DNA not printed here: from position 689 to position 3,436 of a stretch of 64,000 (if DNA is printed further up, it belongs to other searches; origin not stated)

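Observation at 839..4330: AAA+ ATPase plus S8 subtilase two-gene cassette (ietAS-like) on an AT-rich islet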

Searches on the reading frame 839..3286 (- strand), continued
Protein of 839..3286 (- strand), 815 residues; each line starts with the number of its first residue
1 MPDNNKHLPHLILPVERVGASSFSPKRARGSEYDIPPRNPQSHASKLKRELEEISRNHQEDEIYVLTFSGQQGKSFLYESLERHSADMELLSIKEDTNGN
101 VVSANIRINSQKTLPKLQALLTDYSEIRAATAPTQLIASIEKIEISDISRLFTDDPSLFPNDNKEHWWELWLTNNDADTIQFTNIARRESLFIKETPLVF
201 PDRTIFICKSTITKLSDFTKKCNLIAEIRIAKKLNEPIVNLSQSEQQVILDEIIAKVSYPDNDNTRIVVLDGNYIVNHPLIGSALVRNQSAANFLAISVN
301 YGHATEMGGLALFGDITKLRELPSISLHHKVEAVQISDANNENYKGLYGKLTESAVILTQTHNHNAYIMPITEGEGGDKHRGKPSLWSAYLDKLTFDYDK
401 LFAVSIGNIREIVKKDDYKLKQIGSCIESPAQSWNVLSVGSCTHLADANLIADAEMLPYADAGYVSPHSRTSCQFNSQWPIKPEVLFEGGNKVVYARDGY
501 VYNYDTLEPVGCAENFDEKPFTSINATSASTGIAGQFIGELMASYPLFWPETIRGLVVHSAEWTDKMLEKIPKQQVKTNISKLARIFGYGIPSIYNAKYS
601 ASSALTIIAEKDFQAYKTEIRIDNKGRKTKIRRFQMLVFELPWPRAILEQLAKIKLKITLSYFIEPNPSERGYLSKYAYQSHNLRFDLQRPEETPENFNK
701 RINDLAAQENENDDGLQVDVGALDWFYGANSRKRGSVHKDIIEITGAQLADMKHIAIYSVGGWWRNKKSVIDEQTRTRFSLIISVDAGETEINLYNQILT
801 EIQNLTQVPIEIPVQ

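Call 94: search_protein_representatives(alignment_id=A1)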
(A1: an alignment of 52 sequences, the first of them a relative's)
Query: 52 sequences, 822 profile positions. Proteins with E-value up to 0.001 (for the whole library): 6478; up to 1e-10: 4443; up to 1e-30: 1910. The best 150 are listed.
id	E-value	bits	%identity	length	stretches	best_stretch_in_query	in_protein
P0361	0.0e+00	1056.4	-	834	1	1-818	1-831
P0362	0.0e+00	1051.3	-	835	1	6-820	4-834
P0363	0.0e+00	1022.8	-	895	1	5-820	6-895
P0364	0.0e+00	1021.2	-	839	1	4-821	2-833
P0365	7.2e-299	1009.9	-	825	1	6-820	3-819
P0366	2.4e-297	1004.9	-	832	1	6-821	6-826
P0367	1.3e-296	1002.4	-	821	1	4-819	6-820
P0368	1.3e-293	992.5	-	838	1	3-820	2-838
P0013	2.0e-290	982.0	-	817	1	4-820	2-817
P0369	1.1e-287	973.0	-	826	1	3-818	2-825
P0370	2.4e-287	971.8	-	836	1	6-820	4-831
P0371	5.8e-287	970.5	-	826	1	4-818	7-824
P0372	3.6e-286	967.9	-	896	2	73-818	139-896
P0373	3.7e-286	967.9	-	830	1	4-818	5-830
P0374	6.5e-286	967.1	-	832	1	1-820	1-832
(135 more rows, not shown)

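Call 95: search_protein_families(library=padloc, proteins=[L179:632-2200:+, L179:2204-2725:+, L179:3007-3678:+, L179:3701-4204:+, L179:4954-7842:+, L179:7923-8552:+, L178:7345-7740:+, L178:7737-8447:-, L178:4663-6621:+, L176:6202-7029:-], max_evalue=0.001)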
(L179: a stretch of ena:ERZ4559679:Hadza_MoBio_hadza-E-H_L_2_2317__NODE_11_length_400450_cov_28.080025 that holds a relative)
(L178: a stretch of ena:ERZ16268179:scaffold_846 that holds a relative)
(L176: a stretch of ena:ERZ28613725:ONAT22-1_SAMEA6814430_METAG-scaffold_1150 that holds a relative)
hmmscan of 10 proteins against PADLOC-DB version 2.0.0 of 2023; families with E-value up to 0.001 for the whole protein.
L179:632-2200:+ (522 aa): 62 families (the best 25 are shown)
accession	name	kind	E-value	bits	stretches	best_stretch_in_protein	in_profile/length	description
PDLC02982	AriAB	-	7.3e-144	478.5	1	19-514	42-566/570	-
PDLC02981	AriAB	-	2.6e-19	67.4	1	131-439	255-582/694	-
PDLC02983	AriB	-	8.1e-18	63.4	1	288-486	1-203/236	-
PDLC02980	AriA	-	1.6e-17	62.4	1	90-245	137-301/304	-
PDLC04135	mad3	-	2.6e-13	48.2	1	91-265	165-344/374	mads_3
PDLC04177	HEC-01A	-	1.3e-11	42.1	1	136-246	229-339/393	-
PDLC02335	AbiLi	-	2.3e-11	41.4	1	23-260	77-252/326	AbiLi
PDLC03878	NsnB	-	4.1e-11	41.2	1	130-242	160-276/345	-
PDLC04164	AriA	-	5.8e-10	37.2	1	142-249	128-238/253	-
PDLC04175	HEC-01A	-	8.1e-10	36.3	1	177-259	242-324/363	-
PDLC04244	PDC-M01A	-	1e-09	35.7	1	148-229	294-372/482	-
PDLC00289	PtuA1|PtuA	-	1.1e-09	35.9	1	93-246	131-291/404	AAA ATPase domain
PDLC02914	ATPase-Toprim_I-B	-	1.2e-09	35.9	1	19-407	22-407/443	-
PDLC00285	PtuA1|PtuA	-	3e-09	34.6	1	174-252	253-335/432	AAA ATPase domain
PDLC00075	GajA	-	5.2e-09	33.2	1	162-252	228-315/536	AAA ATPase domain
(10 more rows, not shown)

L179:2204-2725:+ (173 aa): 0 families

L179:3007-3678:+ (223 aa): 0 families

L179:3701-4204:+ (167 aa): 0 families

L179:4954-7842:+ (962 aa): 4 families
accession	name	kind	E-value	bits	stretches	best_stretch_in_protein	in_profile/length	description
PDLC02210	QatA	-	1.2e-10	38.5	2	187-267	204-284/593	-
PDLC02209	QatA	-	3.9e-10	37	1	185-263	201-284/646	-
PDLC04957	PDC-S20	-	2.9e-06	25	1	187-262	183-257/446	-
PDLC02361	PifA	-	0.00024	17.8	0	3-60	47-105/720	PifA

L179:7923-8552:+ (209 aa): 1 family
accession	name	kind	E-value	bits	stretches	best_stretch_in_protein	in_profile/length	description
PDLC04038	PD-T4-5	-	2.4e-15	54.6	2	3-73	9-82/309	-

L178:7345-7740:+ (131 aa): 0 families

L178:7737-8447:- (236 aa): 0 families

L178:4663-6621:+ (652 aa): 0 families

L176:6202-7029:- (275 aa): 0 families

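Call 97: fold_search(model_id=the predicted structure, library=viral)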
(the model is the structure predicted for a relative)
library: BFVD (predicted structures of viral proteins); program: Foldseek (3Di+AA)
matches with E <= 10: 1183; with E <= 0.001: 20
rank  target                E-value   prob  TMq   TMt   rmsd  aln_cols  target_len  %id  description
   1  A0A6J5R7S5            9.8e-14  1.00  0.27  0.32  26.9       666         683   12  Peptidase S8/S53 domain containing protein [uncultured Caudovirales phage]
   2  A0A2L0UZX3            9.1e-13  1.00  0.27  0.18  22.0       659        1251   10  Extracellular serine proteinase [Agrobacterium phage Atu_ph07]
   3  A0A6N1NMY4            1.7e-12  1.00  0.23  0.36  23.9       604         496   14  Peptidase inhibitor I9 [Tupanvirus deep ocean]
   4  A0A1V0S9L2            5.3e-12  1.00  0.28  0.42  13.3       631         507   12  Subtilase family protein [Catovirus CTV1]
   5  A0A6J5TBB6            4.1e-10  1.00  0.27  0.31   8.4       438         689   12  Peptidase S8/S53 domain containing protein [uncultured Caudovirales phage]
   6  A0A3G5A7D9            3.3e-09  1.00  0.24  0.20  26.2       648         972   10  Subtilase family serine protease [Homavirus sp.]
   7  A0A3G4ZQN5            1.9e-08  1.00  0.23  0.31  10.3       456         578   15  Peptidase S8 and S53 subtilisin kexin sedolisin [Terrestrivirus sp.]
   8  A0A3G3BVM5            6.1e-08  1.00  0.24  0.64   9.1       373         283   13  Subtilisin DY [Bacillus phage vB_BcoS-136]
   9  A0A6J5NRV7            4.8e-07  1.00  0.24  0.39  10.6       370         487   11  AprE Subtilisin-like serine proteases [uncultured Caudovirales phage]
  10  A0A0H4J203            8.0e-07  0.99  0.15  0.15  16.1       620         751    9  SGNH hydrolase-type esterase domain-containing protein [Pseudoalteromonas phage H101]
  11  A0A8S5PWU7            1.7e-06  1.00  0.24  0.51   6.9       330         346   11  Peptidase [Myoviridae sp. ctWiL39]
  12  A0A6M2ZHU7            2.4e-06  1.00  0.23  0.14  26.4       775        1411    9  Baseplate wedge subunit [Synechococcus phage S-SCSM1]
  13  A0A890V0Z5            3.3e-06  0.89  0.13  0.18  27.0       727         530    9  Esterase [Microbacterium phage Shocker]
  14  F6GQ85                3.7e-06  1.00  0.23  0.42  12.6       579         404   11  ORF47 [white sturgeon herpesvirus 2]
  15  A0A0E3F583            5.2e-06  1.00  0.21  0.25  21.9       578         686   10  Peptidase S8/S53 domain-containing protein [Synechococcus phage ACG-2014e]
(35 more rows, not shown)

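Call 98: search_protein_families(library=ncbifam, proteins=[L087:2993-3979:+, L087:3983-6493:+], max_evalue=0.00001)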
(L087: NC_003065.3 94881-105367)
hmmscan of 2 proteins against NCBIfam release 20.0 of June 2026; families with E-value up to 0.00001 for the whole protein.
L087:2993-3979:+ (328 aa): 12 families
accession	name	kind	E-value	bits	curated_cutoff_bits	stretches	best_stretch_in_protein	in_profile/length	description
NF042959.1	IteA_antiphage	equivalog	1.4e-58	198.8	510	1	15-318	15-320/367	anti-phage ATPase IteA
NF003069.1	PRK03992.1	subfamily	1.4e-33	116.6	500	1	111-320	153-370/379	proteasome-activating nucleotidase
TIGR01242.2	TIGR01242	subfamily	5.4e-31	107.9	500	1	113-321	138-354/362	proteasome-activating nucleotidase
TIGR01241.2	FtsH_fam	equivalog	1.3e-29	103.5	600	1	124-319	196-399/598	ATP-dependent zinc metalloprotease FtsH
NF047747.1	PrtsmActNtasePan2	equivalog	3.2e-27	95.8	700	1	111-319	173-389/397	proteasome-activating nucleotidase Pan2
TIGR01243.1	CDC48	subfamily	4.3e-26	91.4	802.65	1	112-302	201-396/733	CDC48 family AAA ATPase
NF047748.1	PrtsmActNtasePan1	equivalog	1.6e-25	90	750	1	104-319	163-386/405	proteasome-activating nucleotidase Pan1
NF008004.0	PRK10733.1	equivalog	2.3e-23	82.1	1008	1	123-305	185-375/644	ATP-dependent zinc metalloprotease FtsH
NF041006.2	cell_div_CdvC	equivalog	6.9e-23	81.1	650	1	82-298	95-318/370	cell division protein CdvC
TIGR03689.1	pup_AAA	equivalog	4.6e-15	55.3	504.75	1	110-292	203-400/512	proteasome ATPase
TIGR03922.1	T7SS_EccA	equivalog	1.2e-08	34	466.65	1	123-250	312-448/557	type VII secretion AAA-ATPase EccA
NF003229.0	PRK04195.1-5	equivalog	7.2e-06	25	280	1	122-210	42-128/413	replication factor C large subunit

L087:3983-6493:+ (836 aa): 1 family
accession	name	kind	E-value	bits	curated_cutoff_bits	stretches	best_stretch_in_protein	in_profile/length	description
NF042956.1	IteS_antiphage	equivalog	1.7e-10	39.9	900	1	239-648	206-576/747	S8 family anti-phage peptidase IteS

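Call 99: search_dna_similar(query=window:839-3286:-, collection=plasmids, mode=protein, max_rows=40, rows=spread)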
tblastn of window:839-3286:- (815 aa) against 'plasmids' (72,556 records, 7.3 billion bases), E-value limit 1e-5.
Records with a match: 487; places in all: 496; records where one place covers at least 80% of the query: 377.
Best place of each record, by identity: <60% 487.
By first word of the organism name: Klebsiella 213; Agrobacterium 55; Rhizobium 39; Burkholderia 26; Enterobacter 14; Bradyrhizobium 12; Acetobacter 12; Rhodococcus 7; Leptolyngbya 7; Sinorhizobium 6; and 52 more.
By predicted mobility (MOB-suite, as given by PLSDB): conjugative 340; non-mobilizable 117; mobilizable 30.
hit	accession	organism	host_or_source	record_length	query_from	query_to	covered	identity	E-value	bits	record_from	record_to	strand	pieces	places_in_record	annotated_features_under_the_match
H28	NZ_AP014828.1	Geminocystis sp. NIES-3709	-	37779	1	798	98%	33.1%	4e-120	407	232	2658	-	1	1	S8 family peptidase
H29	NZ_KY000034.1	Agrobacterium sp.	-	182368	6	815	99%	31.6%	3e-111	381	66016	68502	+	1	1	S8 family peptidase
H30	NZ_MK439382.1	Agrobacterium tumefaciens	Cherry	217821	6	815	99%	31.6%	3e-111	381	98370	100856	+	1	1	S8 family peptidase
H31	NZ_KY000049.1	Rhizobium rhizogenes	-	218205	6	815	99%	31.5%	6e-110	377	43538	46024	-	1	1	S8 family peptidase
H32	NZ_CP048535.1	Agrobacterium tumefaciens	walnut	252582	6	815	99%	31.5%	1e-109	377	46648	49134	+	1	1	S8 family peptidase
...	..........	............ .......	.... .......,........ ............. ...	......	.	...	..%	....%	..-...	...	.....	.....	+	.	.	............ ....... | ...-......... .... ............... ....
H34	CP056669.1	Klebsiella oxytoca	culture,Wastewater effluent sample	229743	4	812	99%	31.5%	1e-111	382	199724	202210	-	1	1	S8 family peptidase | ATP-binding protein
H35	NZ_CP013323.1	Klebsiella pneumoniae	Homo sapiens,respiratory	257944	4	812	99%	31.5%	1e-111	382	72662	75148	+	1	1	S8 family peptidase | ATP-binding protein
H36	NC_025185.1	Klebsiella pneumoniae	Homo sapiens,urine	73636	4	812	99%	31.5%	6e-111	380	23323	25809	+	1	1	S8 family peptidase | ATP-binding protein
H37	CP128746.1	Klebsiella pneumoniae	Homo sapiens,urine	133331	4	812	99%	31.5%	6e-111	380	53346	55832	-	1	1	S8 family peptidase | ATP-binding protein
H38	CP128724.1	Klebsiella pneumoniae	Homo sapiens,Skin and soft tissue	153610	4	812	99%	31.5%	6e-111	380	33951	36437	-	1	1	S8 family peptidase | ATP-binding protein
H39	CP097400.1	Klebsiella pneumoniae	Homo sapiens,blood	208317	4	812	99%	31.5%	6e-111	380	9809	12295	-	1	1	S8 family peptidase | ATP-binding protein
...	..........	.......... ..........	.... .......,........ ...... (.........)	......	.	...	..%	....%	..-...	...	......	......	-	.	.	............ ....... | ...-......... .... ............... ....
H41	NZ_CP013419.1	Burkholderia savannae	soil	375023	1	802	98%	31.6%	2e-114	390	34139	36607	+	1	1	S8 family peptidase | ATP-binding protein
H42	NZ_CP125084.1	Klebsiella pneumoniae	Homo sapiens,aerobic blood culture ...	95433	4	812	99%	31.3%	1e-111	382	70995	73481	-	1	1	S8 family peptidase | ATP-binding protein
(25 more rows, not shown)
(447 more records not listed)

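Call 100: get_annotated_region(hit=H35, flank=3000)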
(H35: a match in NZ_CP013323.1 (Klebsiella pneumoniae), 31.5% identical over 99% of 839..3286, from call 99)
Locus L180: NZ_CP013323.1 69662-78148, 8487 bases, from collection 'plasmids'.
description: Klebsiella pneumoniae strain CAV1193 plasmid pCAV1193-258, complete sequence
organism: Klebsiella pneumoniae (NCBI taxid 573)
taxonomy: Bacteria; Pseudomonadota; Gammaproteobacteria; Enterobacterales; Enterobacteriaceae; Klebsiella; Klebsiella pneumoniae
host: -; source: Homo sapiens,respiratory; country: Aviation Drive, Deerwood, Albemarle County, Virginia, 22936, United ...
typing (MOB-suite, as given by PLSDB): conjugative; replicon IncFIB,IncFII,rep_cluster_2183; relaxase MOBF,MOBF; mating-pair formation MPF_F
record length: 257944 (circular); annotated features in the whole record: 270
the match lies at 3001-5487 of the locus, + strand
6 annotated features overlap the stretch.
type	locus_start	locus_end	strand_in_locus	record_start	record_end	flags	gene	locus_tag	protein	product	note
CDS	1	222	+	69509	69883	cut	-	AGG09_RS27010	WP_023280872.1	hypothetical protein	-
CDS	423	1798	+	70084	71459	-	-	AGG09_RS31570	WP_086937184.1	IS3 family transposase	-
CDS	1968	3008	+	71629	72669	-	-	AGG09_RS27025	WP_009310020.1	ATP-binding protein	-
CDS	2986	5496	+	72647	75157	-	-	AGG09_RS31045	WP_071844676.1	S8 family peptidase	-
CDS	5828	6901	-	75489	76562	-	-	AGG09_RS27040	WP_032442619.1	IS481-like element ISKpn28 family transposase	GO:0006313 - DNA transposition [Evidence IEA]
CDS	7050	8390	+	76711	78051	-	-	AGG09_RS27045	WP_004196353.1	IS1202-like element ISEsa1 family transposase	GO:0006313 - DNA transposition [Evidence IEA]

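Call 101: search_protein_families(library=ncbifam, proteins=[L180:1968-3008:+, L180:2986-5496:+], max_evalue=1e-20)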
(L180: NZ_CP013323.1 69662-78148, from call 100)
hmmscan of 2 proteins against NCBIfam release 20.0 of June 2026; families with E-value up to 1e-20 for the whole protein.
L180:1968-3008:+ (346 aa): 8 families
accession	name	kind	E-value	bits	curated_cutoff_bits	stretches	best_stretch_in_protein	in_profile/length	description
NF042959.1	IteA_antiphage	equivalog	2.3e-59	201.4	510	1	9-327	9-325/367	anti-phage ATPase IteA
TIGR01241.2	FtsH_fam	equivalog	4.6e-31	108.2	600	1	85-320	156-399/598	ATP-dependent zinc metalloprotease FtsH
NF003069.1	PRK03992.1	subfamily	4.6e-27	95.1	500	1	116-321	157-370/379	proteasome-activating nucleotidase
TIGR01242.2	TIGR01242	subfamily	4.9e-26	91.6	500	1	117-320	141-352/362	proteasome-activating nucleotidase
NF008004.0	PRK10733.1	equivalog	5.7e-26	90.7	1008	1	84-319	145-388/644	ATP-dependent zinc metalloprotease FtsH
TIGR01243.1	CDC48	subfamily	1.2e-25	89.9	802.65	1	116-296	479-665/733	CDC48 family AAA ATPase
NF041006.2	cell_div_CdvC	equivalog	9.9e-22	77.3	650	1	53-286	65-305/370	cell division protein CdvC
NF047747.1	PrtsmActNtasePan2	equivalog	3.2e-21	76.1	700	1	115-321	176-390/397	proteasome-activating nucleotidase Pan2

L180:2986-5496:+ (836 aa): 1 family
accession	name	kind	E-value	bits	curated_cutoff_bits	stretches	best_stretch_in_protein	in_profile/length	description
NF042956.1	IteS_antiphage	equivalog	1.8e-25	89.3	900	1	275-646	241-577/747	S8 family anti-phage peptidase IteS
